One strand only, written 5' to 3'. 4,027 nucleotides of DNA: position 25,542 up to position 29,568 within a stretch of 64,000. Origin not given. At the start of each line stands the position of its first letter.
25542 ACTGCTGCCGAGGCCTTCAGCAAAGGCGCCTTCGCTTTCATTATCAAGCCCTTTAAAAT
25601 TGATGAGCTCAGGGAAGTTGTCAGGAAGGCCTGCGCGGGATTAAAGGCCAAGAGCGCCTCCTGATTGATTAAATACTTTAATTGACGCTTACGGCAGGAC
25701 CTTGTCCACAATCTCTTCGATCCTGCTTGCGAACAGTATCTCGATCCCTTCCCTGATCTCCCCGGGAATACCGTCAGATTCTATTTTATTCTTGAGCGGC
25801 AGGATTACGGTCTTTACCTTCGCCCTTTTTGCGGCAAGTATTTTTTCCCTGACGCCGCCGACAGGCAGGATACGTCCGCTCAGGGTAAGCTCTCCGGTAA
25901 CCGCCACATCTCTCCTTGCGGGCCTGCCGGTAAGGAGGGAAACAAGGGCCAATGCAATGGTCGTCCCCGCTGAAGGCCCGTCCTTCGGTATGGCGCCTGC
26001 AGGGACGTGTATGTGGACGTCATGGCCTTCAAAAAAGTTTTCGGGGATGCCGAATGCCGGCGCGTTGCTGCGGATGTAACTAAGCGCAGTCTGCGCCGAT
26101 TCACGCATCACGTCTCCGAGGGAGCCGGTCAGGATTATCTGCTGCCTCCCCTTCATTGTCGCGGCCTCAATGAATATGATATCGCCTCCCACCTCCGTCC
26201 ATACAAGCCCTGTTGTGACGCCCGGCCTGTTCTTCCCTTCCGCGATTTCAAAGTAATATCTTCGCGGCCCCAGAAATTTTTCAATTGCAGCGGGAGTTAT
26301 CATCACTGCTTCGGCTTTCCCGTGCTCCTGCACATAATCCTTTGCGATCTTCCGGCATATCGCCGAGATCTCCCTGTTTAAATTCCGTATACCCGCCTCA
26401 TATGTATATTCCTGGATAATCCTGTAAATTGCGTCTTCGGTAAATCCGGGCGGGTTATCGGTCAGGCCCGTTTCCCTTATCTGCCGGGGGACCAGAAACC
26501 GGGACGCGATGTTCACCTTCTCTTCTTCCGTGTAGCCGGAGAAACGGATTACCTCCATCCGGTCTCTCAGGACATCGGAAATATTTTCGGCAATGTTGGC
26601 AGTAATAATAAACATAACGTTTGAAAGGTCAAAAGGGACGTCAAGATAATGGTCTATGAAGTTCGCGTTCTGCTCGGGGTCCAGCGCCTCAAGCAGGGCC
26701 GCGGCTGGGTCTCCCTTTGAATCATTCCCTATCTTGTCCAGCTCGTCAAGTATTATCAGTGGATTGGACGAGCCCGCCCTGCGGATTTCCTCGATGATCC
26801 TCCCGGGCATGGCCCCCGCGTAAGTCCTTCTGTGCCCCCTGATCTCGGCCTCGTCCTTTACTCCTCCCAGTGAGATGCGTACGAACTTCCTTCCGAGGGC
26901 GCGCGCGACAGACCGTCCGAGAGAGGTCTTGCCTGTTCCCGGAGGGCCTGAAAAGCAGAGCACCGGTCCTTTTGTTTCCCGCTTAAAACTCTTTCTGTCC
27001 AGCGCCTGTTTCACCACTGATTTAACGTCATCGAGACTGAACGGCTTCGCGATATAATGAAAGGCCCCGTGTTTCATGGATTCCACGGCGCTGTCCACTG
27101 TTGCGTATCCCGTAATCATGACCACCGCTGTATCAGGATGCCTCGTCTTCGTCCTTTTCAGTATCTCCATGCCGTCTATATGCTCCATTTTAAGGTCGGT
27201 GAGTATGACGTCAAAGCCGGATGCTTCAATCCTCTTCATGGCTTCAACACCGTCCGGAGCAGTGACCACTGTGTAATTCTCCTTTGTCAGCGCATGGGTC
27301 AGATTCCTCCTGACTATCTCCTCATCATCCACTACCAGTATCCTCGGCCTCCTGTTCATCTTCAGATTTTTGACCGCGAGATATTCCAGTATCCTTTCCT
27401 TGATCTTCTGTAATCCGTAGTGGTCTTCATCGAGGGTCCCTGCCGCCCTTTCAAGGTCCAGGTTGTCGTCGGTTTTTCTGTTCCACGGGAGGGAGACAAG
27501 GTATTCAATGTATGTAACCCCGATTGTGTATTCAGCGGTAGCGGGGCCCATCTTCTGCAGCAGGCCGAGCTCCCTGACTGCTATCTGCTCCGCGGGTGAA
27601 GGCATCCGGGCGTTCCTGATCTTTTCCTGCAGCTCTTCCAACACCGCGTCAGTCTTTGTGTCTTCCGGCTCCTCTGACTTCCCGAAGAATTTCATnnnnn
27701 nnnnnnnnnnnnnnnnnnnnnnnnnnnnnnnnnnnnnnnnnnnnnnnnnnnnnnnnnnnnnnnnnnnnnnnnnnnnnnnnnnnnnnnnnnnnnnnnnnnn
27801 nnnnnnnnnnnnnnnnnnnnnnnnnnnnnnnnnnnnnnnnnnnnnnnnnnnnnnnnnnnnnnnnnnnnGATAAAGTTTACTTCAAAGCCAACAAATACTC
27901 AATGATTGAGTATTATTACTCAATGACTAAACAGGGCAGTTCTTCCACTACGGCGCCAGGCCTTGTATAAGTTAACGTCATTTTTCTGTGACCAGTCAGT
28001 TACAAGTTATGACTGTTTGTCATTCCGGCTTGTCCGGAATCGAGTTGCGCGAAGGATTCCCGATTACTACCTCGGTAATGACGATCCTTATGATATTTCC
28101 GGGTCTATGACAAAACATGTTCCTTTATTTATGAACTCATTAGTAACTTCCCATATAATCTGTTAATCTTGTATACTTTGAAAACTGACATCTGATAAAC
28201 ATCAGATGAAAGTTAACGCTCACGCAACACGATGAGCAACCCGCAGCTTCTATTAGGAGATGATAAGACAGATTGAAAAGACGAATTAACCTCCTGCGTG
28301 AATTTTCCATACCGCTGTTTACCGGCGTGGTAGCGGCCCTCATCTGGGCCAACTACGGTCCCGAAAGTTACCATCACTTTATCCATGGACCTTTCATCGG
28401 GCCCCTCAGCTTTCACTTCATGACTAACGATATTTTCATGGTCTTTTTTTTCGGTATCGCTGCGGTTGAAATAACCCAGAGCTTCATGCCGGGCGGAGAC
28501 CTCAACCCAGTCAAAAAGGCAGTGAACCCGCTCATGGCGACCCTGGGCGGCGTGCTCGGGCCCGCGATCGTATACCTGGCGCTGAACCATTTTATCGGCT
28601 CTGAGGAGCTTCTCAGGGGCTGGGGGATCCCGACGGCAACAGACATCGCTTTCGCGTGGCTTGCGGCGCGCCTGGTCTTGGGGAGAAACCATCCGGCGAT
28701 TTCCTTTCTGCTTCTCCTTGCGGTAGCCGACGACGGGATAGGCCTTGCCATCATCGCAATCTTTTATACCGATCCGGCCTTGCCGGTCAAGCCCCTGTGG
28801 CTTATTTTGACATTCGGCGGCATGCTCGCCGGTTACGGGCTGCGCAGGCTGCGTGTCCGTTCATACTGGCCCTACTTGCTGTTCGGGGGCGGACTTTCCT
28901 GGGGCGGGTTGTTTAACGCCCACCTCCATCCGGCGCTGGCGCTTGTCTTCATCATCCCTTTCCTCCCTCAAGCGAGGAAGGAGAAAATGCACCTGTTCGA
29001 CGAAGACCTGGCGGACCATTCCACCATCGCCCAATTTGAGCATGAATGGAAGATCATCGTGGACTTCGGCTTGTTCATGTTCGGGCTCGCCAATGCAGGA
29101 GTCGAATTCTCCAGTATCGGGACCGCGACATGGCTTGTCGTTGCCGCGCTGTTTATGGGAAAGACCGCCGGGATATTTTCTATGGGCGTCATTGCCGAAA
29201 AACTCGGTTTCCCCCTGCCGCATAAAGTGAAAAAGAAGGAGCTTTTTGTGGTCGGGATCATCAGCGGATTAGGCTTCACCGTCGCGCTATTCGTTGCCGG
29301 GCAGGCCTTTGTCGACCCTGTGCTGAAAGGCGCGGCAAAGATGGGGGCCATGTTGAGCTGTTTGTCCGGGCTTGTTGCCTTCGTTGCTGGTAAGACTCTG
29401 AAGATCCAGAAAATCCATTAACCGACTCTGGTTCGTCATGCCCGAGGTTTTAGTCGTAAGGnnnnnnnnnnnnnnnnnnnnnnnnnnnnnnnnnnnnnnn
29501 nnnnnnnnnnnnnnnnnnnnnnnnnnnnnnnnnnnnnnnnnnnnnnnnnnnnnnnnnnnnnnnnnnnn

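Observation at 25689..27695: Lon protease with a receiver domain inserted into the AAA+ module and no N-terminal substrate domain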

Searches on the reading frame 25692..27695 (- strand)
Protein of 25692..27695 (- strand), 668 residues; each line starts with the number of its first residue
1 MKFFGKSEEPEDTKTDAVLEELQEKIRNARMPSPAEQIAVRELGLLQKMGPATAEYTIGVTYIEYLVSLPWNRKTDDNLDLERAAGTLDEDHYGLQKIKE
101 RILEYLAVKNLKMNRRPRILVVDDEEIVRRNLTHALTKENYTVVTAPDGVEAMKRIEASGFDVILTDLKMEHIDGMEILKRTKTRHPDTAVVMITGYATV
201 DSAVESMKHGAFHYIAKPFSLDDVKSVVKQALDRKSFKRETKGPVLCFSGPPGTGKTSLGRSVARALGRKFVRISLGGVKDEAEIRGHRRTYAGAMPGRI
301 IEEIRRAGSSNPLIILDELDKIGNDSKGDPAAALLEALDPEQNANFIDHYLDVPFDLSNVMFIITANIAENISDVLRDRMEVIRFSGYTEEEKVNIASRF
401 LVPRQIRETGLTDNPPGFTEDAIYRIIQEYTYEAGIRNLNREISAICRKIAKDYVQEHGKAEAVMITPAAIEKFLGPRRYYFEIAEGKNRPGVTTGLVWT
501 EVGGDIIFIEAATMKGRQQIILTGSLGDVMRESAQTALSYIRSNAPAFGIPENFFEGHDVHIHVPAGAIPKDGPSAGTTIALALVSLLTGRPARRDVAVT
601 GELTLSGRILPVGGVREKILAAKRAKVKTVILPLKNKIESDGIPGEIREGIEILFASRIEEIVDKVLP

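Call 4: search_protein_families(library=pfam, proteins=[window:25692-27695:-], max_evalue=0.01)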
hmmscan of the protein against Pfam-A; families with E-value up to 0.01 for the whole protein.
window:25692-27695:- (668 aa): 11 families
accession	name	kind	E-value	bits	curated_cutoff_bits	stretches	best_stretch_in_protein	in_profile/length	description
PF05362.19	Lon_C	-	9.4e-82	274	21.1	1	466-667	2-203/205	Lon protease (S16) C-terminal proteolytic domain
PF00072.30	Response_reg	-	2.2e-29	102.3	30.2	1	119-228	1-110/111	Response regulator receiver domain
PF00004.35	AAA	-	2.2e-24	86.8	21.2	1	246-386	1-129/131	ATPase family associated with various cellular activities (AAA)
PF22667.2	Lon_lid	-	2.5e-18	65.9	27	1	408-458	2-52/57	Lon protease AAA+ ATPase lid domain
PF13541.12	ChlI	-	2.4e-10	40.8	27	1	509-636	1-121/121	Subunit ChlI of Mg-chelatase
PF07728.20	AAA_5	-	6.3e-07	29.9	22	1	246-380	2-139/139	AAA domain (dynein-related subfamily)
PF13401.12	AAA_22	-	0.00014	22.7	27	1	244-334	6-100/130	AAA domain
PF13191.12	AAA_16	-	0.00023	22.2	32.6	1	241-274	22-55/167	AAA ATPase domain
PF07724.20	AAA_2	-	0.0021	18.6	27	1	247-372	7-129/166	AAA domain (Cdc48 subfamily)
PF13173.12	AAA_14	-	0.0037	17.7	27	0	244-384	3-119/129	AAA domain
PF13521.12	AAA_28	-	0.009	16.7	27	0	247-272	3-28/164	AAA domain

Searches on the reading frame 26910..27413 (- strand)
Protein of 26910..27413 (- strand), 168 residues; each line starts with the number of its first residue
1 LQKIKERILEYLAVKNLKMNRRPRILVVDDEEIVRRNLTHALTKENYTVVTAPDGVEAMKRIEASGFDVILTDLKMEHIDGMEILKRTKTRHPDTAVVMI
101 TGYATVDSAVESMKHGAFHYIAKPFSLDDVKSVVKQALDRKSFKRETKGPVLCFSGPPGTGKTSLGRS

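Call 65: find_related_loci(query=A2, collection=genome_contigs, flank=10000)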
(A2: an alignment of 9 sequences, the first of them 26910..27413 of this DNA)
Query A2 (168 aa) in genome_contigs; peptide patterns used: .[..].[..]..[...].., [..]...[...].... (x = any residue, [..] = any of these).
600 stretches matched a pattern (row limit reached: there are more); 589 encode a relative of the query (tblastn E <= 1e-3); the best 80 are kept; 80 distinct loci.
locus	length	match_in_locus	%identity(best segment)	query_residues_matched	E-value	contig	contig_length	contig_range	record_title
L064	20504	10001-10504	62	1-168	1e-71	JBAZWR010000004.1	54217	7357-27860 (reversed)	MAG: Thermodesulfovibrionales bacterium isolate SO_2017_GW1_37 NODE_3137_length_54217_cov_1.222463_OW334_2017, whole gen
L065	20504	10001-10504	63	1-168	1e-69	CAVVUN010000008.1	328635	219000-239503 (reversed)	MAG: Nitrospirota bacterium isolate MFD03899.bin.2.182 genome assembly, contig: contig_32775, whole genome shotgun seque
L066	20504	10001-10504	55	1-168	7e-60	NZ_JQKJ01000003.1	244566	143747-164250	Desulfobacter vibrioformis DSM 8776 Q366DRAFT_scaffold00003.3_C, whole genome shotgun sequence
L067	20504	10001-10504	52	1-168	4e-57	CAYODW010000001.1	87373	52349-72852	MAG TPA_asm: uncultured Desulfonema sp. isolate SRP319275_co4_266 genome assembly, contig: NODE_128_length_87373_cov_18.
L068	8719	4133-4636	49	1-168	4e-56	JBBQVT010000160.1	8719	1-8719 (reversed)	MAG: Desulfobulbales bacterium isolate Co_metawrap_2011 Cmw_2011_k141_428643_length_8719_cov_26.0000, whole genome shotg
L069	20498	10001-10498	52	1-166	6e-56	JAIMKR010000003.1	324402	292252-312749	MAG: Desulfocurvus sp. isolate GA_180221_E-2-1-MAG-66_14 NODE_7_length_324465_cov_8.654480, whole genome shotgun sequenc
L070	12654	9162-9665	52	1-168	1e-55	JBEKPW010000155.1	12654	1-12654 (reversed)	MAG: Syntrophobacteraceae bacterium isolate SPRUCE 473 SPRUCE_473_155, whole genome shotgun sequence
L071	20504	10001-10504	51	1-168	1e-54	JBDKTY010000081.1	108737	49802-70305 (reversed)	MAG: Syntrophobacter sp. isolate 7_bin.95 c_000000337316, whole genome shotgun sequence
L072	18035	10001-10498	46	1-166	1e-52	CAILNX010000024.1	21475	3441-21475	MAG: uncultured delta proteobacterium isolate AM-lipid-02-D7_bin-222 genome assembly, contig: bin-222:24/65, whole genom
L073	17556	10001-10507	48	1-168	8e-52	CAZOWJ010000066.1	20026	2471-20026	MAG TPA_asm: uncultured Desulfocapsaceae bacterium isolate SRP155585_co2_237 genome assembly, contig: NODE_1313_length_2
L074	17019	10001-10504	46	1-168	8e-51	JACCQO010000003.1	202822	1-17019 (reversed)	MAG: Desulfovibrionaceae bacterium isolate MIC098Bin10 NODE_13_length_202822_cov_133.007901, whole genome shotgun sequen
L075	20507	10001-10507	47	1-168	8e-51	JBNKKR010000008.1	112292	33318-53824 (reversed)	MAG: Desulfocapsaceae bacterium isolate H1H2.bin.35.strict NODE_8_length_112292_cov_5.987167, whole genome shotgun seque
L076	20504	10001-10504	47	1-168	1e-47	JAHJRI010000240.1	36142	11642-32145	MAG: bacterium isolate OS_PC_MetaG.mb.142 OS_PC_MetaG.mb.142_k141_331379, whole genome shotgun sequence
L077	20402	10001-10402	29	15-148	7e-16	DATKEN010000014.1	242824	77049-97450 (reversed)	MAG TPA_asm: Terriglobales bacterium isolate SMAG_U14500 k141_2537672, whole genome shotgun sequence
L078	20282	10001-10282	38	85-168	2e-13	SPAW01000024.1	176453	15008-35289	MAG: Nitrospira sp. isolate RCA Rifle_cladeA_scaffold_24, whole genome shotgun sequence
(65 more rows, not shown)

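Call 75: find_related_loci(query=L074:9716-11716:+, collection=genome_contigs, flank=8000)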
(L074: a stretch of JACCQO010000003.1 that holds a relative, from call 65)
Query L074:9716-11716:+ (667 aa) in genome_contigs; peptide patterns used: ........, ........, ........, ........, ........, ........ (x = any residue, [..] = any of these).
599 stretches matched a pattern (row limit reached: there are more); 598 encode a relative of the query (tblastn E <= 1e-3); the best 80 are kept; 80 distinct loci.
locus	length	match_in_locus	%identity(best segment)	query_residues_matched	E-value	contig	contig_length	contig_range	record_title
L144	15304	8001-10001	100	1-667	0e+0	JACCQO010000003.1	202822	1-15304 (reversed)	MAG: Desulfovibrionaceae bacterium isolate MIC098Bin10 NODE_13_length_202822_cov_133.007901, whole genome shotgun sequen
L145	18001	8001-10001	59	1-667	0e+0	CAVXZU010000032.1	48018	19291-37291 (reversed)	MAG: uncultured delta proteobacterium isolate MFD02923.bin.2.45 genome assembly, contig: contig_43776, whole genome shot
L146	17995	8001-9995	57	1-664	0e+0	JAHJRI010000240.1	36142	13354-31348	MAG: bacterium isolate OS_PC_MetaG.mb.142 OS_PC_MetaG.mb.142_k141_331379, whole genome shotgun sequence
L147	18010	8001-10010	56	1-667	0e+0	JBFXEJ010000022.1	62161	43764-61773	MAG: Desulfococcaceae bacterium isolate CA_2019_TPIn_113 NODE_1605_length_62161_cov_6.150305_TPIn, whole genome shotgun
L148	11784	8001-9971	57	1-654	0e+0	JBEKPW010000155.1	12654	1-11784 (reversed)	MAG: Syntrophobacteraceae bacterium isolate SPRUCE 473 SPRUCE_473_155, whole genome shotgun sequence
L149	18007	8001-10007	57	1-667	0e+0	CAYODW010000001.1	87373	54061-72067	MAG TPA_asm: uncultured Desulfonema sp. isolate SRP319275_co4_266 genome assembly, contig: NODE_128_length_87373_cov_18.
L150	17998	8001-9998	58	1-667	0e+0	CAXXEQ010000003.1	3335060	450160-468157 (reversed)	MAG: Desulfomonilaceae bacterium isolate 8deb2ff7-9cb5-4438-9dd6-cb8d27c5cb84 genome assembly, contig: contig_3, whole g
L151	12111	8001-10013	56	3-667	0e+0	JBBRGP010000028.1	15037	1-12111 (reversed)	MAG: Desulfobulbales bacterium isolate Co_metawrap_2634 Cmw_2634_k141_8164267_length_15037_cov_9.0000, whole genome shot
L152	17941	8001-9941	56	22-667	0e+0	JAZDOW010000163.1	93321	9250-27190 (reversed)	MAG: Pseudomonadota bacterium isolate MEGAHIT-group-0.800 k141_17411983, whole genome shotgun sequence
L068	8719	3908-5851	56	21-667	0e+0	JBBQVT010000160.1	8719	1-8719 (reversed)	MAG: Desulfobulbales bacterium isolate Co_metawrap_2011 Cmw_2011_k141_428643_length_8719_cov_26.0000, whole genome shotg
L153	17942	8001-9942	60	22-667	0e+0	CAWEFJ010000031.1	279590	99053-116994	MAG: uncultured delta proteobacterium isolate MFD00991.bin.2.24 genome assembly, contig: contig_8313, whole genome shotg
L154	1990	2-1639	62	123-667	0e+0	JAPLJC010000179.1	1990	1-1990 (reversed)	MAG: Deltaproteobacteria bacterium isolate LacPavin_0920_WC90_MAG_58_11 LacPavin_0920_WC90_scaffold_1738242, whole genom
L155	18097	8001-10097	51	1-651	0e+0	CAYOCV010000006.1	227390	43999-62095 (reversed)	MAG TPA_asm: uncultured Desulfovibrio sp. isolate binchicken_co152_25 genome assembly, contig: NODE_44_length_227390_cov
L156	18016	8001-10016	55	1-667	0e+0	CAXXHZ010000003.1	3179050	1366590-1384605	MAG: uncultured Desulfobulbus sp. isolate bd6dbf35-2021-44f6-84f6-768688d3149b genome assembly, contig: contig_3, whole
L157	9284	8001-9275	58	1-423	7e-162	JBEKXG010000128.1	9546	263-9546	MAG: Syntrophobacteraceae bacterium isolate SPRUCE 646 SPRUCE_646_128, whole genome shotgun sequence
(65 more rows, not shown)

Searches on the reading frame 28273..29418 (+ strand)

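Call 4: search_protein_families(library=pfam, proteins=[window:28273-29418:+], max_evalue=0.01)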
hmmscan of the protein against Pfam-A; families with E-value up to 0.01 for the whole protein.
window:28273-29418:+ (382 aa): 1 family
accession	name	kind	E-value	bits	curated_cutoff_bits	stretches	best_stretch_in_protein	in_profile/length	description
PF06965.17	Na_H_antiport_1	-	3.1e-62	211.1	23.5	1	13-370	12-371/374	Na+/H+ antiporter 1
